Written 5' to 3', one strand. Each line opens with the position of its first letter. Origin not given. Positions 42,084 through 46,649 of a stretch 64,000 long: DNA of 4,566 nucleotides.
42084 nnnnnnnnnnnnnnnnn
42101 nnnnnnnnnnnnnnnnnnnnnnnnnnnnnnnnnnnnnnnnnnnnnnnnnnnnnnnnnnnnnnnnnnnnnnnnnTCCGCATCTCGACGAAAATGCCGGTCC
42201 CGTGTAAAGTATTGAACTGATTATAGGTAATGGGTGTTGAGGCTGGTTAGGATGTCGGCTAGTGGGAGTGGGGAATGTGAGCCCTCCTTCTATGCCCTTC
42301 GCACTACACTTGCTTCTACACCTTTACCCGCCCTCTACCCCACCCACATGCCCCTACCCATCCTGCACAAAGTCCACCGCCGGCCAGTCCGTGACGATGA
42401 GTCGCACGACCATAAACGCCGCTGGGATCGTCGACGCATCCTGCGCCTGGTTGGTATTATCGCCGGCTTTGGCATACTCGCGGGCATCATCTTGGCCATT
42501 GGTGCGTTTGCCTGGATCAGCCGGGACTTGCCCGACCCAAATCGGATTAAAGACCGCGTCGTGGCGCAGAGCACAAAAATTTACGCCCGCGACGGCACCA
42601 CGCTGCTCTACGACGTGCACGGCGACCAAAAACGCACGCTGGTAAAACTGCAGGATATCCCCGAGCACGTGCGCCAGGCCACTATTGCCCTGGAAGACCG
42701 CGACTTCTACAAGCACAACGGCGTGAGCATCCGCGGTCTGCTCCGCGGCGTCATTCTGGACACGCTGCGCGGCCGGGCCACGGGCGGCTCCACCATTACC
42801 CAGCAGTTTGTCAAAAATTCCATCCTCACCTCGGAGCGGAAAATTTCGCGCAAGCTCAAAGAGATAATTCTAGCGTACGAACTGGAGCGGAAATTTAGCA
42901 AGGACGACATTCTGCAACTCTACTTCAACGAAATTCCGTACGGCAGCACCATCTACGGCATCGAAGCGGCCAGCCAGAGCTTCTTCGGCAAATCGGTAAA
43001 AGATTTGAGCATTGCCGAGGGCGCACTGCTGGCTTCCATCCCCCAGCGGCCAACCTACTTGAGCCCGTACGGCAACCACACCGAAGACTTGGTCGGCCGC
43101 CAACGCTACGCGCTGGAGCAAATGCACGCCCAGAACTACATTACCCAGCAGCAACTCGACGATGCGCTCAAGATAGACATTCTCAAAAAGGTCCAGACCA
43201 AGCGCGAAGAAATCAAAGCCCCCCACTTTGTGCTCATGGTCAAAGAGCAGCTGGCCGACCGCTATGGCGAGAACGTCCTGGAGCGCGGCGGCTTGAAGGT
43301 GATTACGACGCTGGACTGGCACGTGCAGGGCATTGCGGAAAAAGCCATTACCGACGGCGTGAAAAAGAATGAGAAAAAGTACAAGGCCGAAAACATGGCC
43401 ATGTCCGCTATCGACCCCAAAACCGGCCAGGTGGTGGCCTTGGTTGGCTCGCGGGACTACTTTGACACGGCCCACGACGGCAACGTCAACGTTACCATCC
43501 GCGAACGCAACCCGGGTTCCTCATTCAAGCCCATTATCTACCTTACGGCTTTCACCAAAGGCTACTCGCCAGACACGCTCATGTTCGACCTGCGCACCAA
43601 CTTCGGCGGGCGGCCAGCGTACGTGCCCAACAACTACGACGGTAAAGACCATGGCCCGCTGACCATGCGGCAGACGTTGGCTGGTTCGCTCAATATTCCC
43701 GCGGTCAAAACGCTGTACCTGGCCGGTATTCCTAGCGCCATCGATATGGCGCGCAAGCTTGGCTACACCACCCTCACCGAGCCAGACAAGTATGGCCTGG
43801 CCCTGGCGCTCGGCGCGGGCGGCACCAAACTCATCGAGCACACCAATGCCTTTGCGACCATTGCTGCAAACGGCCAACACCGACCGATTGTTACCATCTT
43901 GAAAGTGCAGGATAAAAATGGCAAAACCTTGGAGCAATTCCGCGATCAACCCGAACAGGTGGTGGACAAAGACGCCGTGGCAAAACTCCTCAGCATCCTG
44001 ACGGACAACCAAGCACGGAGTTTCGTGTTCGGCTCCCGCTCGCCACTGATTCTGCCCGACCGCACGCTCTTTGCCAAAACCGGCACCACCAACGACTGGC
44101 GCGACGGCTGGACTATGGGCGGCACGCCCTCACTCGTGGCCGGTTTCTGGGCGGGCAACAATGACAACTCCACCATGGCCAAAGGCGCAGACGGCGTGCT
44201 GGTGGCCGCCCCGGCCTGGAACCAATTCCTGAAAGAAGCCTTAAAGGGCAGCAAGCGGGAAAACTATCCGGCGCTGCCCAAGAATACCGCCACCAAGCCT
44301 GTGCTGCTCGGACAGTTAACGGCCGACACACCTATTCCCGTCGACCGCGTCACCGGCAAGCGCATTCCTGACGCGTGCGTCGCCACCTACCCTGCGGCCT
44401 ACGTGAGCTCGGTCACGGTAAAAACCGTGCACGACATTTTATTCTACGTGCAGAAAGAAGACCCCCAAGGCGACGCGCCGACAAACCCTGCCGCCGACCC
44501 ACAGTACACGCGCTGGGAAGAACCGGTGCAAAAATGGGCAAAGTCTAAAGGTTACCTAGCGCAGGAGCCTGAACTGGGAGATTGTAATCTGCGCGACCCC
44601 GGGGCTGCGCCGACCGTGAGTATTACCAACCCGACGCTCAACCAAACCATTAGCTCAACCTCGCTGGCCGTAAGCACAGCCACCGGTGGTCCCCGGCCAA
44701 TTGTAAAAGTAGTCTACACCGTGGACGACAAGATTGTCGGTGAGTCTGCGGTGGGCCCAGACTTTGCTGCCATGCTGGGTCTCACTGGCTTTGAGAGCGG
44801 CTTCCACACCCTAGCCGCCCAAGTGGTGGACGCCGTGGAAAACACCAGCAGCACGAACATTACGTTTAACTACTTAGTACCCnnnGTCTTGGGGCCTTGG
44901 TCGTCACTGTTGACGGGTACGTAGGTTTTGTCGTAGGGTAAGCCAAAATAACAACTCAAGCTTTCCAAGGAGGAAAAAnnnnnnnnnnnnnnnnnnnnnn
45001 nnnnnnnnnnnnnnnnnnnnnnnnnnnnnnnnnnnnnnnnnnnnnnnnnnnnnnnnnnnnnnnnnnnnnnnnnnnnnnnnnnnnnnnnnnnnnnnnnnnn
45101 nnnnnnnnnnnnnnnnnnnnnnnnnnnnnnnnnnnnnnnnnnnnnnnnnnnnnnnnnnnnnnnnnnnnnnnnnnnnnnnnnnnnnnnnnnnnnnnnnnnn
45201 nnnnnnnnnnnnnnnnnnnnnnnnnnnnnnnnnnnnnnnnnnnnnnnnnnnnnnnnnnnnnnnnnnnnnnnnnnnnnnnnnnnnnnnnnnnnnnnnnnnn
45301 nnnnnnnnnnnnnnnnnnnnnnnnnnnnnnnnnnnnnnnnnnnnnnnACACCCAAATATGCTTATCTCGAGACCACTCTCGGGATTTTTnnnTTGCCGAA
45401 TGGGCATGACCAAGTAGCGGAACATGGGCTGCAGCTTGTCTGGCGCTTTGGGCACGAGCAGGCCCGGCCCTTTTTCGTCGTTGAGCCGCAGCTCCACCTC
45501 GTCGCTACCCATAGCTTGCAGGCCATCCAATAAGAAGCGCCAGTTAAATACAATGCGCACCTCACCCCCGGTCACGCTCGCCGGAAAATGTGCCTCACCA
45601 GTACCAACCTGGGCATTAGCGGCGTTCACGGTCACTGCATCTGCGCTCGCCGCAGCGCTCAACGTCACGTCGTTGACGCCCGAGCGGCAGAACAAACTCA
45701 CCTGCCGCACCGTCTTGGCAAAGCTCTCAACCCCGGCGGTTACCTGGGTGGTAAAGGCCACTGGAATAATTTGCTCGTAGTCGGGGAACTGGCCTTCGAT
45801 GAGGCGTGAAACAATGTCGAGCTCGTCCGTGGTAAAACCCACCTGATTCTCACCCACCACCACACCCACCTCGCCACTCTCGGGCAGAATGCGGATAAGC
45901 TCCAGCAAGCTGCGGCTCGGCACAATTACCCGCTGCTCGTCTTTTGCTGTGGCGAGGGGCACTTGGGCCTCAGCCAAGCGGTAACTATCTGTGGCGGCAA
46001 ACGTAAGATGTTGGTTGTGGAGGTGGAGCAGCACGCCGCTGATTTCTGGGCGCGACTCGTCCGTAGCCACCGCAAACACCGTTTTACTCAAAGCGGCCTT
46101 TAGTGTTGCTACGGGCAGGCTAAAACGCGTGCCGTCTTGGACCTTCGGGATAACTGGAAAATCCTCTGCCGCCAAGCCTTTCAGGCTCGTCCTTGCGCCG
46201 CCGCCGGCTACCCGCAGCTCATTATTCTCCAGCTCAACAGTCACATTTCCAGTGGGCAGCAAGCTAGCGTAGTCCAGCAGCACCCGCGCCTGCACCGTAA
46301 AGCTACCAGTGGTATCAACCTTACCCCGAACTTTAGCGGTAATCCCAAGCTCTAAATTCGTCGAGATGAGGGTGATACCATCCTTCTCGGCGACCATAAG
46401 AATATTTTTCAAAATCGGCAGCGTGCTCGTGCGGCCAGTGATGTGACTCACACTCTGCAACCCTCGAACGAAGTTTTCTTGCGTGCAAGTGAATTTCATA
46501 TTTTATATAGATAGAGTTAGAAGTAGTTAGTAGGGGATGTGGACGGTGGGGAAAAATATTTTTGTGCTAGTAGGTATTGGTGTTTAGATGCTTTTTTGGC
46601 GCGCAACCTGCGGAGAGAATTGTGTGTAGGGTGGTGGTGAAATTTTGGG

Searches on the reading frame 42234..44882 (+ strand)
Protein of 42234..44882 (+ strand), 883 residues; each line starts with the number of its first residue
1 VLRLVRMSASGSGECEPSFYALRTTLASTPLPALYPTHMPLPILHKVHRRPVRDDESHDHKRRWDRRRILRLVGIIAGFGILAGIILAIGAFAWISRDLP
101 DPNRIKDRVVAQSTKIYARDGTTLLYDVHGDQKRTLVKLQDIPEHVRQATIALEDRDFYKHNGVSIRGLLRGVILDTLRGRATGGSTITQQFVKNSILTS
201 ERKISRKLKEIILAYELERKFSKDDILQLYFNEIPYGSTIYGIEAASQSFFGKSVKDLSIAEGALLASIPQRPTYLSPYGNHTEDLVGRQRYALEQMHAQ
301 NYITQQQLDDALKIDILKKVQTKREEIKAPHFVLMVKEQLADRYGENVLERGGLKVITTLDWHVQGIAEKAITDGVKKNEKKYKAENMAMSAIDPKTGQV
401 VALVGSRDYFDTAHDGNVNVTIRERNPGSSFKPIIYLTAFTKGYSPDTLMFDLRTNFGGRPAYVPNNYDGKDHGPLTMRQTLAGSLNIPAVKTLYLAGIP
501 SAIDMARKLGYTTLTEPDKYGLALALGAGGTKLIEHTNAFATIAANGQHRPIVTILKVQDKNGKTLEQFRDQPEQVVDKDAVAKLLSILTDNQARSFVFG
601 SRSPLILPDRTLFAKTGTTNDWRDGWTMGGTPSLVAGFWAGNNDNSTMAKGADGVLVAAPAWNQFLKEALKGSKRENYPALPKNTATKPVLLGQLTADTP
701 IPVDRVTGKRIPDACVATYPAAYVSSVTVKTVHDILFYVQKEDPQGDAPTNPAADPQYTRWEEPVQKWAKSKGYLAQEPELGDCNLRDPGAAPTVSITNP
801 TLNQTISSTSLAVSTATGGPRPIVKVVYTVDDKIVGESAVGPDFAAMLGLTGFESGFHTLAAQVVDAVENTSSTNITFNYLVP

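Call 12: search_protein_families(library=pfam, proteins=[window:42234-44882:+], max_evalue=0.001)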
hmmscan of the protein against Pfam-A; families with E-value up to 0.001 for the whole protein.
window:42234-44882:+ (883 aa): 3 families
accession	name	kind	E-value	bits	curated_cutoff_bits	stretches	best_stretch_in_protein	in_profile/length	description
PF00912.28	Transgly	-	4.2e-58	196.1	27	1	127-298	7-178/178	Transglycosylase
PF00905.27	Transpeptidase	-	2.4e-16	60.3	22.1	1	390-624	3-247/299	Penicillin binding protein transpeptidase domain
PF17957.7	Big_7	-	0.00059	20.9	24.1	0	793-842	1-51/70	Bacterial Ig domain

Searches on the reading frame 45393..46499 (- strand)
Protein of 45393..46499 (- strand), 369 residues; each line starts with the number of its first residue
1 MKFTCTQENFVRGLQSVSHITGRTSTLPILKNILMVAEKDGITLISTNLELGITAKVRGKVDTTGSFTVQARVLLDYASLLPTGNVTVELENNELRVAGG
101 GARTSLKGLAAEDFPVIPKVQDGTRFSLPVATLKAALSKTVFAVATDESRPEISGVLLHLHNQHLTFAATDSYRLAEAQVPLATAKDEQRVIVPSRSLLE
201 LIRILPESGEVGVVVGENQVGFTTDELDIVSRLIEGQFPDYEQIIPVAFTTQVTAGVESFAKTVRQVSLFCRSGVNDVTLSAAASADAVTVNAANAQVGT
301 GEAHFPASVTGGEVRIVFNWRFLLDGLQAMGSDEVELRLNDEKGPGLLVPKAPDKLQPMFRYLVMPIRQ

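Call 25: search_protein_families(library=pfam, proteins=[window:45393-46499:-], max_evalue=0.001)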
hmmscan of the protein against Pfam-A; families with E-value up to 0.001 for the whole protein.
window:45393-46499:- (369 aa): 3 families
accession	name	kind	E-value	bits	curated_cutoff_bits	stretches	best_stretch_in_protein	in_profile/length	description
PF00712.24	DNA_pol3_beta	-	6.1e-35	120.4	24.4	2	1-118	1-120/120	DNA polymerase III beta subunit, N-terminal domain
PF02767.21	DNA_pol3_beta_2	-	1.1e-29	103.5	27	1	128-240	2-116/116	DNA polymerase III beta subunit, central domain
PF02768.20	DNA_pol3_beta_3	-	1.4e-16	60.8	27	1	243-367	2-120/121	DNA polymerase III beta subunit, C-terminal domain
